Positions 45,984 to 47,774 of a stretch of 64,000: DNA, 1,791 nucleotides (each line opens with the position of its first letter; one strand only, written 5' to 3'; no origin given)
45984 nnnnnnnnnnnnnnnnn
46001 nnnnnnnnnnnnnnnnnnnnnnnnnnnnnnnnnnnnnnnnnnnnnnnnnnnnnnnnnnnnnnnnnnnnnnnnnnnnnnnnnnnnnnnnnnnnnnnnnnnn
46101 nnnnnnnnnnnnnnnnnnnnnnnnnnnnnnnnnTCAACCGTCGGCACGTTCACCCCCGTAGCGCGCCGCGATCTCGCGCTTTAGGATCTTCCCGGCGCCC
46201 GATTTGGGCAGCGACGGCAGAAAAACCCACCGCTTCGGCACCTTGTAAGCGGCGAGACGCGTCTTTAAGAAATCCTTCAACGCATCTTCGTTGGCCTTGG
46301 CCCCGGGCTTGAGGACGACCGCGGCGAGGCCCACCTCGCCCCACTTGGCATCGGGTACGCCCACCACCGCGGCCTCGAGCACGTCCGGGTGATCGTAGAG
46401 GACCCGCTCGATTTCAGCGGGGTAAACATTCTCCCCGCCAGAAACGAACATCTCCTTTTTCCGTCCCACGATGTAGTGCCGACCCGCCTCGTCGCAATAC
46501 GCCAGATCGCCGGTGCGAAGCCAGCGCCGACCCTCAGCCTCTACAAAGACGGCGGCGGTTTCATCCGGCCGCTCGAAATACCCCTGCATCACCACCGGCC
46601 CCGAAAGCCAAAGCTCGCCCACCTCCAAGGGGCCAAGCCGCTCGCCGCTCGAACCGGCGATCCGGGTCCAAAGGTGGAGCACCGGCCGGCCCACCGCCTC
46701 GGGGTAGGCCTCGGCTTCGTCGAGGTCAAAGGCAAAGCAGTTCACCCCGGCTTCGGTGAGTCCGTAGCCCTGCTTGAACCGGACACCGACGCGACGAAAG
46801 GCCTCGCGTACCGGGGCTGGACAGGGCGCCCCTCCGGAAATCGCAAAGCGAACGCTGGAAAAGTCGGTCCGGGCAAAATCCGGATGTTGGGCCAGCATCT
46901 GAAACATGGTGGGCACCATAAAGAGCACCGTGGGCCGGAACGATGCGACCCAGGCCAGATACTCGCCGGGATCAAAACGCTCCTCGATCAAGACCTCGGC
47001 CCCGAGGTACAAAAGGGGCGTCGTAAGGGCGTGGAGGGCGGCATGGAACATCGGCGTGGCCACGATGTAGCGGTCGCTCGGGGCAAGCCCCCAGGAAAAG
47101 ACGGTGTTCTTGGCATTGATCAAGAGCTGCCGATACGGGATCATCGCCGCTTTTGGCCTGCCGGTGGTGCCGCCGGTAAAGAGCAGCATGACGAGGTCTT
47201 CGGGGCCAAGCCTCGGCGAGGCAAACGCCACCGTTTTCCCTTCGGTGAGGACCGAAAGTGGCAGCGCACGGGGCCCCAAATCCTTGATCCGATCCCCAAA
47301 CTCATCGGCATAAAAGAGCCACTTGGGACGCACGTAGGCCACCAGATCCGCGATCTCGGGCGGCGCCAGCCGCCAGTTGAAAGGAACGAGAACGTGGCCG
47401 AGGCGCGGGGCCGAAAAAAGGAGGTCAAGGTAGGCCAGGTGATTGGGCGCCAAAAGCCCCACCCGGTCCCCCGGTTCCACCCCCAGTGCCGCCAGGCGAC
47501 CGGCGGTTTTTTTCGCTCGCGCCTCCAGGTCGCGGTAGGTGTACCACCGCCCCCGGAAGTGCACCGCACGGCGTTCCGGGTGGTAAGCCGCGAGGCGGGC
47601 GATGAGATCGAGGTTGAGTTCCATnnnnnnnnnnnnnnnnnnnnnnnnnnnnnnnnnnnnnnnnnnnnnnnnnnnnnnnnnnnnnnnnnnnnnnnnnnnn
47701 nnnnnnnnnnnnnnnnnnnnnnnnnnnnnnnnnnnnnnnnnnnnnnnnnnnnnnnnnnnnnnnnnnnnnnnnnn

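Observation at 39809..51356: Uncharacterised 10-gene operon (KASIII-like condensing enzyme, acyl-CoA ligase, two alpha/beta-hydrolases, MaoC hydratase, Liv-type ABC importer) under a divergent STAND/SARP regulator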

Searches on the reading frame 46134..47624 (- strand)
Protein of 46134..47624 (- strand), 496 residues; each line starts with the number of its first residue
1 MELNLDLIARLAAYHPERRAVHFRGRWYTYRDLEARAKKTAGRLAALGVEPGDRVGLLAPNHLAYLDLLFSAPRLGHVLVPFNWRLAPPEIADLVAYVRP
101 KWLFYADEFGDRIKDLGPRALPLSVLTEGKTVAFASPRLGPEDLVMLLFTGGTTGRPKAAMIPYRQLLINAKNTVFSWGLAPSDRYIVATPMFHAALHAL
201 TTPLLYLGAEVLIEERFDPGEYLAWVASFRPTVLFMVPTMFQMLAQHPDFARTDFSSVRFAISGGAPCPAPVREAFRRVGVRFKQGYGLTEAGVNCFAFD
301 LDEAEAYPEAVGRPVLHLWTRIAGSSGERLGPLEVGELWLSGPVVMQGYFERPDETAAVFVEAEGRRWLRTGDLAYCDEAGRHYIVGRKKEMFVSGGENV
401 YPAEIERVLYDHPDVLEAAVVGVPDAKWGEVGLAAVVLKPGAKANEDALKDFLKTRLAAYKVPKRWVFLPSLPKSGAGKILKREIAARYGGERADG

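Call 4: search_protein_families(library=pfam, proteins=[window:46134-47624:-])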
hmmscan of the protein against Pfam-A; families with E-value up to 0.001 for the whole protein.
window:46134-47624:- (496 aa): 2 families
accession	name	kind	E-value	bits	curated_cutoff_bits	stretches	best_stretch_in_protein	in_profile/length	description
PF00501.34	AMP-binding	-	1.2e-78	265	29.9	1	11-350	4-384/384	AMP-binding enzyme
PF13193.12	AMP-binding_C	-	8.9e-22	78.3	24.5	1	404-479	1-76/76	AMP-binding enzyme C-terminal domain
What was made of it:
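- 46134..47624 (-): AMP-forming acyl-CoA ligase, 496 aa. AMP-binding E 1e-78 (call 4).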

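Call 5: search_protein_families(library=ncbifam, proteins=[window:46134-47624:-])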
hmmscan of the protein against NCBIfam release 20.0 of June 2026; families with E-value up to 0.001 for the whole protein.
window:46134-47624:- (496 aa): 106 families (the best 25 are shown)
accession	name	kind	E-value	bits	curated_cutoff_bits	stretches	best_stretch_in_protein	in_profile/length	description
NF004837.0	PRK06187.1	subfamily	2.3e-124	415.6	476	1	7-491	13-524/531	long-chain-fatty-acid--CoA ligase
NF052269.1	Staph_lig_FadD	equivalog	9.1e-123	410.2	650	1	4-486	2-490/499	long-chain-fatty-acid--CoA ligase FadD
NF005307.0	PRK06839.1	equivalog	8.4e-108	361.1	748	1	10-486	10-490/496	o-succinylbenzoate--CoA ligase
NF006182.0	PRK08316.1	subfamily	3.6e-104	349.1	663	1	6-491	15-519/523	fatty acyl-CoA synthetase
NF006572.0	PRK09088.1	equivalog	1.5e-100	337.2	696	1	6-485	5-483/491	acyl-CoA synthetase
NF005801.1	PRK07656.1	equivalog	2.5e-98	329.9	657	1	6-485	5-499/500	FadD3 family acyl-CoA ligase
NF005676.0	PRK07470.1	equivalog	2e-93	313.8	774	1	7-487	25-527/544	acyl-CoA synthetase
NF004797.0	PRK06145.1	equivalog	2.2e-92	310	850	1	6-491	6-497/499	acyl-CoA synthetase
NF009233.0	PRK12583.1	subfamily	2.9e-88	296.7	832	2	136-484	195-545/558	fatty acid CoA ligase family protein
NF002966.0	PRK03640.1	equivalog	3.2e-88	296.4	556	1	10-487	10-478/483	o-succinylbenzoate--CoA ligase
NF006181.0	PRK08314.1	subfamily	2.9e-87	293.2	705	2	138-486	200-551/563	long-chain-fatty-acid--CoA ligase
NF005702.0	PRK07514.1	subfamily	1.1e-83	281.3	558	1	20-489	21-500/506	malonyl-CoA synthase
NF004114.0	PRK05605.1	equivalog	7.9e-82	275.4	766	2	134-487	213-567/575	long-chain-fatty-acid--CoA ligase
NF005714.0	PRK07529.1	subfamily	6.3e-80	269.3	632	2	132-486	208-573/640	acyl-CoA synthetase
NF009071.0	PRK12406.1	subfamily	5.3e-79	266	701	2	146-489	157-502/510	acyl-CoA synthetase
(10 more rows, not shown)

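Call 19: search_solved_structures(query=window:46134-47624:-, max_evalue=1e-30)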
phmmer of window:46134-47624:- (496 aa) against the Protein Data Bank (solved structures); distinct sequences matched with E-value up to 1e-30: 91 (the best 60 are shown).
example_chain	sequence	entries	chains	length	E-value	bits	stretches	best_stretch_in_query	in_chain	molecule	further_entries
8weu_A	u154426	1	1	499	2e-105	356.6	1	10-492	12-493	Fatty-acyl-CoA synthase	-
8wev_A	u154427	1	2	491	8.8e-105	354.6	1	10-490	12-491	Feruloyl-CoA Synthetase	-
3r44_A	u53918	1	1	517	8.8e-70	239.1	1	28-490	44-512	fatty acyl CoA synthetase FADD13 (FATTY-ACYL-CoA SYNTHETASE)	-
8r2q_A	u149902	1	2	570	2.7e-65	224.3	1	144-491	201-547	Probable fatty-acid-CoA ligase FadD5 (Fatty-acid-CoA synthetase) (Fatty-acid-CoA synthase)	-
8ivi_A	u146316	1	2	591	5.6e-63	216.7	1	137-490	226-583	Medium/long-chain-fatty-acid--CoA ligase FadD8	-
4gxq_A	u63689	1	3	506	9.8e-63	215.8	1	5-487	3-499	Malonyl CoA synthetase, Benzoate-CoA ligase Chimeric protein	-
5buq_A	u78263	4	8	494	1.1e-62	215.7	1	11-489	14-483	2-succinylbenzoate--CoA ligase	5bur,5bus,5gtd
5x8f_A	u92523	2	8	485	1.1e-62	215.6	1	11-488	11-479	2-succinylbenzoate--CoA ligase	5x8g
4fuq_A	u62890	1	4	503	2.1e-62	214.8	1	5-487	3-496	Malonyl CoA synthetase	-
3a9u_A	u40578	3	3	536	3.1e-62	214.2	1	24-490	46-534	4-coumarate--CoA ligase | 4-coumarate:CoA ligase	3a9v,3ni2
4fut_A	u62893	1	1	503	1.4e-61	212.1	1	5-487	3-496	Malonyl CoA synthetase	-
4gxr_A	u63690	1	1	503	9.1e-61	209.4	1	5-487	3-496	Malonyl CoA synthetase, Benzoate-CoA ligase Chimeric protein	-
5u95_A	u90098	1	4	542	1.1e-60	209.1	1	26-489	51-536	4-coumarate--CoA ligase 2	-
5bsw_A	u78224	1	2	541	2.3e-60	208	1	26-489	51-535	4-coumarate--CoA ligase 2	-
5bsm_A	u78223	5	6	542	5.3e-60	206.8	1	26-489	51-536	4-coumarate--CoA ligase 2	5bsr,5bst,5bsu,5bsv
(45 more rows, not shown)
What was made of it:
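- The ligase groups with FadD/Fcs-type CoA ligases (calls 5, 19).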

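Call 62: search_solved_structures(query=window:46134-47624:-, max_evalue=1e-90, show_alignments=2)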
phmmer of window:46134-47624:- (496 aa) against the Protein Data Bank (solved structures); distinct sequences matched with E-value up to 1e-90: 2.
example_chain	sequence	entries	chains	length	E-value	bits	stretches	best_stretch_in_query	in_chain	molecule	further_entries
8weu_A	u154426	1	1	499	2e-105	356.6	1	10-492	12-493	Fatty-acyl-CoA synthase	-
8wev_A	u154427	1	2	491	8.8e-105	354.6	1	10-490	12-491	Feruloyl-CoA Synthetase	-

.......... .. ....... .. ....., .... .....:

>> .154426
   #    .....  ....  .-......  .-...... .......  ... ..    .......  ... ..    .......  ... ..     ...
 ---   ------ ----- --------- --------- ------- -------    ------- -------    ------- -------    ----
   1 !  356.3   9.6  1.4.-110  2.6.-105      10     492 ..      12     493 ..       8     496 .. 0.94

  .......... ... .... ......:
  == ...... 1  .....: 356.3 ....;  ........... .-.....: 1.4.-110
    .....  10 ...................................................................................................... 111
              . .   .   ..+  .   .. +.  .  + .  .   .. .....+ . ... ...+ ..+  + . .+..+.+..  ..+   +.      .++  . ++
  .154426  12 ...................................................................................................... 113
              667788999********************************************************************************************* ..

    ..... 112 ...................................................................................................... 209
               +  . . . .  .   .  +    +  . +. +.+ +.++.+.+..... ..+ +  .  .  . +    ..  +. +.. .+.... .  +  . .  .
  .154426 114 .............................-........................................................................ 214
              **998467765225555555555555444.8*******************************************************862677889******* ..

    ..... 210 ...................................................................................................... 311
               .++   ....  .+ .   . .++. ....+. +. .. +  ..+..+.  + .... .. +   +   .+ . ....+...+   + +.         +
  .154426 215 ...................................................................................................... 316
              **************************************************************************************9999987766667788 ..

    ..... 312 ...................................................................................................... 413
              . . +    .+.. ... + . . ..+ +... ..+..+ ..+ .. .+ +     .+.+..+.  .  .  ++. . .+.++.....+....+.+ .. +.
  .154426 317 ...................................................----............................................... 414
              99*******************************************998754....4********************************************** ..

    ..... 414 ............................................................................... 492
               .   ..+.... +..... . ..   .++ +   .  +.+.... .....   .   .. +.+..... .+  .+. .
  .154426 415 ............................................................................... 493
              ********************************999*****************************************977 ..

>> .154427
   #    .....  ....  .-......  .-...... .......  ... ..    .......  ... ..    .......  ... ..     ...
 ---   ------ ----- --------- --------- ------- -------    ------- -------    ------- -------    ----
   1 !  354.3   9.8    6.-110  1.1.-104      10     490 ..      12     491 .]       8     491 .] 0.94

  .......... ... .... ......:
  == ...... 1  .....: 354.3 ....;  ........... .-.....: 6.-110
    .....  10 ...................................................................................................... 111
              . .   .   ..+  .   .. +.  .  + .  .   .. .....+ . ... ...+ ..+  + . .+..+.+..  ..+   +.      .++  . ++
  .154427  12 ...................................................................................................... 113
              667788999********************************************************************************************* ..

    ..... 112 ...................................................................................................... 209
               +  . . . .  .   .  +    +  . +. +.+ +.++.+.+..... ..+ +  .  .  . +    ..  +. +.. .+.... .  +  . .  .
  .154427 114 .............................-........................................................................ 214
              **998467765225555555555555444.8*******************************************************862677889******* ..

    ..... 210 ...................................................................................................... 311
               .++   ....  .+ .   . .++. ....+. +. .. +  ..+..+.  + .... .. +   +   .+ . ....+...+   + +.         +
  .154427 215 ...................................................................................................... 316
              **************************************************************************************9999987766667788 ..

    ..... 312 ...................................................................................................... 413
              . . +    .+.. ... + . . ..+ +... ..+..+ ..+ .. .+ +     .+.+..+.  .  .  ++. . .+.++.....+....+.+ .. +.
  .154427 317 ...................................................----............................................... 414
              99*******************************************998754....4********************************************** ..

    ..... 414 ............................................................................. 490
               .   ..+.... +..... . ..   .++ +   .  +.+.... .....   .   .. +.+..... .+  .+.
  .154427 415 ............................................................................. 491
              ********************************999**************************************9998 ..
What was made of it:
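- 46134..47624 (-): Best PDB matches are 8weu and 8wev (fatty-acyl-CoA synthase and feruloyl-CoA synthetase, 356 bits, roughly 45% identity) (calls 19, 62).
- Closest known: CouP/CouAB-type hydroxycinnamate systems. Same: The ligase resembles Fcs (call 62).
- The ligase's closest solved relative is a feruloyl-CoA synthetase at roughly 45% identity (call 62). The ligase is roughly 45% identical to a solved feruloyl-CoA synthetase (call 62).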
